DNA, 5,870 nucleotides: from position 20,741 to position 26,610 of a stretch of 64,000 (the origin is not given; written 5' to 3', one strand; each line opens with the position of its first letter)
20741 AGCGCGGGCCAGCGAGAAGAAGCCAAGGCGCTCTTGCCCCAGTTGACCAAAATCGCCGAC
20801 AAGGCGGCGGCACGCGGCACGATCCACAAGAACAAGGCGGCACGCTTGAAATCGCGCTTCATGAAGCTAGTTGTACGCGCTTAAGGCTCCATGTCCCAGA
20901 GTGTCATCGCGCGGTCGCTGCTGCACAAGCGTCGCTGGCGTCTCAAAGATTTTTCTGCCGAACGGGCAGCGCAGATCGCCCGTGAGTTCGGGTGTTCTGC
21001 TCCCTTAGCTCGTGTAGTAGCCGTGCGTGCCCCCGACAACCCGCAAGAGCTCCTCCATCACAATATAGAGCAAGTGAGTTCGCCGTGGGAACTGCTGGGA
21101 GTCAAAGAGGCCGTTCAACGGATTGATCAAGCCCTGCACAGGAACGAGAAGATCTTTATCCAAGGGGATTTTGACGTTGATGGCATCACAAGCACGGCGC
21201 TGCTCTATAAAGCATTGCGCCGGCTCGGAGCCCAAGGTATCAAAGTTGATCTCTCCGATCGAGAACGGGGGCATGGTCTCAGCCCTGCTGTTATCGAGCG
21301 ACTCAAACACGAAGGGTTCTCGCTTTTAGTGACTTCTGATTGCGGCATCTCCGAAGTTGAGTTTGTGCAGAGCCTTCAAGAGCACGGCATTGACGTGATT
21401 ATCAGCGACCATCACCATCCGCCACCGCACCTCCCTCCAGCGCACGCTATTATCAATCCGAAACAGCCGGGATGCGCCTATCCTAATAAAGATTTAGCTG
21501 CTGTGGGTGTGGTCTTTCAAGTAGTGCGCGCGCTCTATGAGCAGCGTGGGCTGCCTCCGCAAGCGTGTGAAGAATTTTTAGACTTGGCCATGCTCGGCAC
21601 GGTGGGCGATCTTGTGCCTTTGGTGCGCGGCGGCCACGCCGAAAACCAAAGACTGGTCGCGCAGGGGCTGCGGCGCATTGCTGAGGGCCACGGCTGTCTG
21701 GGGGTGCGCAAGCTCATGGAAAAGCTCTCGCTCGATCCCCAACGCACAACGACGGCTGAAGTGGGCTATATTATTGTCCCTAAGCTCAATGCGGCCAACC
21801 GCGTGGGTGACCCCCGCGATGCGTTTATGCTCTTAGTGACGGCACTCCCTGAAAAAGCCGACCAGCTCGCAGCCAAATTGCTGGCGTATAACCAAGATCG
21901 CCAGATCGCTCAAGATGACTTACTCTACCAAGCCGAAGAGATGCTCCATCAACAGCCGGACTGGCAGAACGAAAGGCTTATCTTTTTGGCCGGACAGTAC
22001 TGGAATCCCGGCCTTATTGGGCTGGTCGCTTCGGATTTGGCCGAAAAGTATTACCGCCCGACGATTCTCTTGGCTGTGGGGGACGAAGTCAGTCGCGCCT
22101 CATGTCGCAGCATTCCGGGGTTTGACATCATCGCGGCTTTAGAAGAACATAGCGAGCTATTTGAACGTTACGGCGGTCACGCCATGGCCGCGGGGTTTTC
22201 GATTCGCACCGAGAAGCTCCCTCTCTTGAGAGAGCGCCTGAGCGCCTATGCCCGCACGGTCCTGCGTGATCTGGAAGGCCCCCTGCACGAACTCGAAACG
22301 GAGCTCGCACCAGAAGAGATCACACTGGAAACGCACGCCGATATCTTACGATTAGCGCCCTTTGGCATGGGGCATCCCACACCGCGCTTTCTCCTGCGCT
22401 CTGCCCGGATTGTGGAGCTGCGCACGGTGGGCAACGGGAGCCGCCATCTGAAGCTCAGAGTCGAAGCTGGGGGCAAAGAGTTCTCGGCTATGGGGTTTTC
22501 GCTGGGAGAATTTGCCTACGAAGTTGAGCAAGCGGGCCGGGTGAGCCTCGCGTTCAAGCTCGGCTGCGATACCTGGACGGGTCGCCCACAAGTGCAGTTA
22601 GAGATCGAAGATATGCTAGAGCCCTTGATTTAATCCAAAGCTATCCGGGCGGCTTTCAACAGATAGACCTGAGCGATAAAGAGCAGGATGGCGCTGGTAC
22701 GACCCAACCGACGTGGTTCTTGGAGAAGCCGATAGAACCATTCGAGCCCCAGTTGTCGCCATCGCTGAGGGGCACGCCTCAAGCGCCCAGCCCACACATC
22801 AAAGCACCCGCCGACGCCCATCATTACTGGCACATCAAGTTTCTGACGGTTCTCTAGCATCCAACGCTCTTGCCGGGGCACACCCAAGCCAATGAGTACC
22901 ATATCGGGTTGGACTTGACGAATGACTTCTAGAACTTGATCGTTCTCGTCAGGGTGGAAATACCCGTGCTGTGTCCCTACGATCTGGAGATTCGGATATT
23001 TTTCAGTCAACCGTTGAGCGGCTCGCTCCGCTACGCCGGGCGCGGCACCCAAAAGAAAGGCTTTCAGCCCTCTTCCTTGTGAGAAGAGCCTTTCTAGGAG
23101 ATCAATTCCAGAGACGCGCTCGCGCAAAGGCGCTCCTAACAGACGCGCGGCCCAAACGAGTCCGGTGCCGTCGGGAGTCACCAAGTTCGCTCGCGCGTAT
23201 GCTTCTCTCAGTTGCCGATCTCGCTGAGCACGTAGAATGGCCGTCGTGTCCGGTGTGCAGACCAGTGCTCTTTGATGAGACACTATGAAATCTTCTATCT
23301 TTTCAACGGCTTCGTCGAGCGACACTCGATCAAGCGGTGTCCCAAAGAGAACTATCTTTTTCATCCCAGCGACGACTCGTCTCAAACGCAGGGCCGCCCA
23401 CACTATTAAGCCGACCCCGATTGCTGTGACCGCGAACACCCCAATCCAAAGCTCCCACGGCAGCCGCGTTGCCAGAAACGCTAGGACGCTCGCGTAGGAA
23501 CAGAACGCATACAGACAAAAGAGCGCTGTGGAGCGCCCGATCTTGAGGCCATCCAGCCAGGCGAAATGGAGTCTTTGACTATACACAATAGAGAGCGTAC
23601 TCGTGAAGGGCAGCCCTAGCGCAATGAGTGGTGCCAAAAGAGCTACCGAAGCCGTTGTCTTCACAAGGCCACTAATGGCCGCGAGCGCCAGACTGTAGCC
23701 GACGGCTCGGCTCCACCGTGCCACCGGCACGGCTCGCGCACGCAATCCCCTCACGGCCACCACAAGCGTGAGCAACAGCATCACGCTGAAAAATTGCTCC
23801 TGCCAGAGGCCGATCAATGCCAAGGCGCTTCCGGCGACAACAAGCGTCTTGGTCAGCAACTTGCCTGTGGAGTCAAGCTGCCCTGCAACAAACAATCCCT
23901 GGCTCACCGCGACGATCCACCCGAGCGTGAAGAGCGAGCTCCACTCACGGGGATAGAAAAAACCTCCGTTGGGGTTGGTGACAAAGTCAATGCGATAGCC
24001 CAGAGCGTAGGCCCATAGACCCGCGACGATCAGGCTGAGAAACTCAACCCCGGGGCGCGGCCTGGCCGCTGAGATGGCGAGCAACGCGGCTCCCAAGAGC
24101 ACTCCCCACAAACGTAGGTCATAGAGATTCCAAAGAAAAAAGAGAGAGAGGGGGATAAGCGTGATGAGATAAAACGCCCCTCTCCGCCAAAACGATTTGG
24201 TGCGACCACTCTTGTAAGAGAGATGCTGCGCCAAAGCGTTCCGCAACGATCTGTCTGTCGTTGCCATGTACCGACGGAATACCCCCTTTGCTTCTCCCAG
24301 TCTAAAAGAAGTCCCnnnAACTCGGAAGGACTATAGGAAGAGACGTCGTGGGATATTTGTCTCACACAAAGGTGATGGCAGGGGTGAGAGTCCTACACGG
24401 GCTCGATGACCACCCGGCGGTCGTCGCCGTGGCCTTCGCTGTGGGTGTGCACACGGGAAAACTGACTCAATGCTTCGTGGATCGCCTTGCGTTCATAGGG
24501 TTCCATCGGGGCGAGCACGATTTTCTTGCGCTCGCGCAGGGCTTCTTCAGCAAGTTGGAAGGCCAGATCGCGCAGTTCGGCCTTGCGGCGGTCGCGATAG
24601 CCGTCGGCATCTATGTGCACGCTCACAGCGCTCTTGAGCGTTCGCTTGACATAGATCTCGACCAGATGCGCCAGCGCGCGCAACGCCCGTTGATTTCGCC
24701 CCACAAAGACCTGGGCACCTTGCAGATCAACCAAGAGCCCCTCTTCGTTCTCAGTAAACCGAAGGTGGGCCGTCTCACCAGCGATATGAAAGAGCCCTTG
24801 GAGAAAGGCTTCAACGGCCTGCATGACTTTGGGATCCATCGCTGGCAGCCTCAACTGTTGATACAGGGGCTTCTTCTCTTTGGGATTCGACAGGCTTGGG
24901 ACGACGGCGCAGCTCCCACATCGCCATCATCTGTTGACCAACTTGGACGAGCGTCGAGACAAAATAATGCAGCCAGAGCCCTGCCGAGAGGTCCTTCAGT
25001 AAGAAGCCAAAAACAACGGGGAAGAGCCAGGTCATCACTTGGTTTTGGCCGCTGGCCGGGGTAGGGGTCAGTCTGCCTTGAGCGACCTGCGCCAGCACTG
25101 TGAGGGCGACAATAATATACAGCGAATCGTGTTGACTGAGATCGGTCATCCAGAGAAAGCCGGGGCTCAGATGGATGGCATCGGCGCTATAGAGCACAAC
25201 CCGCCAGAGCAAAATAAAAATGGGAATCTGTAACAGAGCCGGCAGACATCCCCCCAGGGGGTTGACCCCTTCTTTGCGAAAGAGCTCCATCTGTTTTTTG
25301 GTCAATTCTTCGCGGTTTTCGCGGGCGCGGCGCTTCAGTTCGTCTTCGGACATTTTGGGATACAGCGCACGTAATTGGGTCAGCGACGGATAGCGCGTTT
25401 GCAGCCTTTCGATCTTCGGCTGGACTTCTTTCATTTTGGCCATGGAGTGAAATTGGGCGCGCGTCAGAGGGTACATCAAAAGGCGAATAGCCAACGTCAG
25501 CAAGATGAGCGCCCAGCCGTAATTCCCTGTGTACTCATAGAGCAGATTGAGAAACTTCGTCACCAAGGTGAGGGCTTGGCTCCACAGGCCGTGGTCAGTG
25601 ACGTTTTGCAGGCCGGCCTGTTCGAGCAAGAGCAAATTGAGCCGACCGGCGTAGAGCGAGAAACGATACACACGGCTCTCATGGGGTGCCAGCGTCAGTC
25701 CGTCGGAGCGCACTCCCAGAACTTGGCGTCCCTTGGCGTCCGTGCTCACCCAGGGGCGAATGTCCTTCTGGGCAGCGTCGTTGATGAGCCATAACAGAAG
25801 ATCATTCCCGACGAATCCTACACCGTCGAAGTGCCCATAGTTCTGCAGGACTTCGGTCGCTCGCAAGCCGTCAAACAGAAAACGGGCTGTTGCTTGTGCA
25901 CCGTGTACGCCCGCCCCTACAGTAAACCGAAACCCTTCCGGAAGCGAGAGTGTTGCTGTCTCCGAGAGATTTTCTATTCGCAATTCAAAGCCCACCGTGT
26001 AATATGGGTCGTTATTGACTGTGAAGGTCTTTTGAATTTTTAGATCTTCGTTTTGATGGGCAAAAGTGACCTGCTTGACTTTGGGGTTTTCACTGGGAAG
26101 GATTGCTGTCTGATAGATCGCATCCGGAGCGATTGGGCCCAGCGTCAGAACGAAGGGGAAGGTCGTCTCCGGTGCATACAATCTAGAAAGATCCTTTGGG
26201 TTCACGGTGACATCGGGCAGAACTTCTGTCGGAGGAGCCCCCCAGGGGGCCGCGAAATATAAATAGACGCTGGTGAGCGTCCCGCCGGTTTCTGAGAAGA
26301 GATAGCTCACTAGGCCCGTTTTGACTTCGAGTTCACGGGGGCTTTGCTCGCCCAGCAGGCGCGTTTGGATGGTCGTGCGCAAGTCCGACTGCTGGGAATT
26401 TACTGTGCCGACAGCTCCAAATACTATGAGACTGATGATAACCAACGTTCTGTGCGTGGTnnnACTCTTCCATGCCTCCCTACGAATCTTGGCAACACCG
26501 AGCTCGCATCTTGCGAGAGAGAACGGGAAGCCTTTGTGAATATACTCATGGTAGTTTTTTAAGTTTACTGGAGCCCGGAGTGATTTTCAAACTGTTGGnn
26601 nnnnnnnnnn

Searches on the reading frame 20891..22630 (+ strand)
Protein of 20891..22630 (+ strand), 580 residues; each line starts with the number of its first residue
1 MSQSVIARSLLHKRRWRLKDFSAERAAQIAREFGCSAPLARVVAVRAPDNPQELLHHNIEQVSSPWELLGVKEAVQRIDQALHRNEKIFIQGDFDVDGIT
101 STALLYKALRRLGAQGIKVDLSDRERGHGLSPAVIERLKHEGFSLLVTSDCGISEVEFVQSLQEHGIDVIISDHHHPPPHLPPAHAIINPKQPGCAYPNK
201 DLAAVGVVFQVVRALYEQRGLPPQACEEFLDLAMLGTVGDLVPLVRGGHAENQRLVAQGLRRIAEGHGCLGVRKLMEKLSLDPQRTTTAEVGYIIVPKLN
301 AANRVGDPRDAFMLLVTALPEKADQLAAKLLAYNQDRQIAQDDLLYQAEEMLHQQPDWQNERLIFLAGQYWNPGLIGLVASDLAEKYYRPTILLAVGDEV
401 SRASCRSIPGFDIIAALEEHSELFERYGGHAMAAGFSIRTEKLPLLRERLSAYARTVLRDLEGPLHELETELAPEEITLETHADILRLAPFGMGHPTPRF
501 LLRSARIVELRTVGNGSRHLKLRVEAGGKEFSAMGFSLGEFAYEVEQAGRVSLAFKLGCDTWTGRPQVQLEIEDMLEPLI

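Call 92: search_protein_families(library=pfam, proteins=[window:20891-22630:+], max_evalue=0.00001)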
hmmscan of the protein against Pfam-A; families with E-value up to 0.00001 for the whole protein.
window:20891-22630:+ (580 aa): 3 families
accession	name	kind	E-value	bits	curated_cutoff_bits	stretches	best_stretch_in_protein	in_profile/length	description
PF17768.7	RecJ_OB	-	1e-26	93.6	27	1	469-574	2-107/107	RecJ OB domain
PF01368.27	DHH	-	7.9e-25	88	28.1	1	87-237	1-125/125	DHH family, N-terminal domain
PF02272.25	DHHA1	-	3.6e-13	50.3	25.9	1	363-454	4-100/102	DHHA1 domain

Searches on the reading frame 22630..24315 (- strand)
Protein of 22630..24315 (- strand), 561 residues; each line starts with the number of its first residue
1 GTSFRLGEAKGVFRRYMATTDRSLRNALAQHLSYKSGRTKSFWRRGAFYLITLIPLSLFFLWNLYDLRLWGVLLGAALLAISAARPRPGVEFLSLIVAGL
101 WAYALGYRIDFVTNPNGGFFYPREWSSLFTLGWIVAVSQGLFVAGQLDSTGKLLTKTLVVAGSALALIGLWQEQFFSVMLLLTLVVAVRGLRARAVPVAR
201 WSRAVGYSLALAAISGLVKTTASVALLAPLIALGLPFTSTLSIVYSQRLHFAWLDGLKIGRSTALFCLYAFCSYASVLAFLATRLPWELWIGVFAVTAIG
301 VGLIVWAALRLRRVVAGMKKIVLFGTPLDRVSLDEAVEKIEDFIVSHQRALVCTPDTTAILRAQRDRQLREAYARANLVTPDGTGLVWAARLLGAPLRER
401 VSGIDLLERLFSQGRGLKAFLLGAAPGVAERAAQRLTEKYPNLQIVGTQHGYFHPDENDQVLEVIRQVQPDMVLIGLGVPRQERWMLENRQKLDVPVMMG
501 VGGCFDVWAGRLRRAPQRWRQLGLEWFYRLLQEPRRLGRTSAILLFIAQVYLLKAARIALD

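Call 92: search_protein_families(library=pfam, proteins=[window:22630-24315:-], max_evalue=0.00001)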
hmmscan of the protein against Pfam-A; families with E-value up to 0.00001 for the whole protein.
window:22630-24315:- (561 aa): 1 family
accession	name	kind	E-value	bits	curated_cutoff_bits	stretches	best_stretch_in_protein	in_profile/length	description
PF03808.19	Glyco_tran_WecG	-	3e-68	229.3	27.4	1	376-539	1-166/168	Glycosyl transferase WecG/TagA/CpsF family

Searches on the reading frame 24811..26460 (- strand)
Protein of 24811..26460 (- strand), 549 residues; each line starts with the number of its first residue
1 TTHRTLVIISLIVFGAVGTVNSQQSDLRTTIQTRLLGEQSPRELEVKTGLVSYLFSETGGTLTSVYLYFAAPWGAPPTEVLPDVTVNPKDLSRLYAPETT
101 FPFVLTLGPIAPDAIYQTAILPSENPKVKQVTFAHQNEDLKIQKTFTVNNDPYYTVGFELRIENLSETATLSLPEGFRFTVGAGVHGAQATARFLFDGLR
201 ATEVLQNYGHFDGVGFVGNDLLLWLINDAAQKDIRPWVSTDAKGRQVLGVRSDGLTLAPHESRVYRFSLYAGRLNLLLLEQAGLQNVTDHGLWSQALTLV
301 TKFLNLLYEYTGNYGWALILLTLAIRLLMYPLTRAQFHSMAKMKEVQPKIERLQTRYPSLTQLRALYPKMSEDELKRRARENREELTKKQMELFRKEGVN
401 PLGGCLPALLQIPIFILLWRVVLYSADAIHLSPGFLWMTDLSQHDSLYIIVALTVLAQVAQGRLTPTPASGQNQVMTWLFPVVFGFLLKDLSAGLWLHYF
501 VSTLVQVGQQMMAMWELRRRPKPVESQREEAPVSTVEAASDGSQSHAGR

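Call 92: search_protein_families(library=pfam, proteins=[window:24811-26460:-], max_evalue=0.00001)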
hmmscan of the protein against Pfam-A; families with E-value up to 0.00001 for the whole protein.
window:24811-26460:- (549 aa): 1 family
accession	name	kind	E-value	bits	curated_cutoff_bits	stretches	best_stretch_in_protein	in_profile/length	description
PF02096.25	60KD_IMP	-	1.4e-47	162.1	35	2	359-512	26-160/163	60Kd inner membrane protein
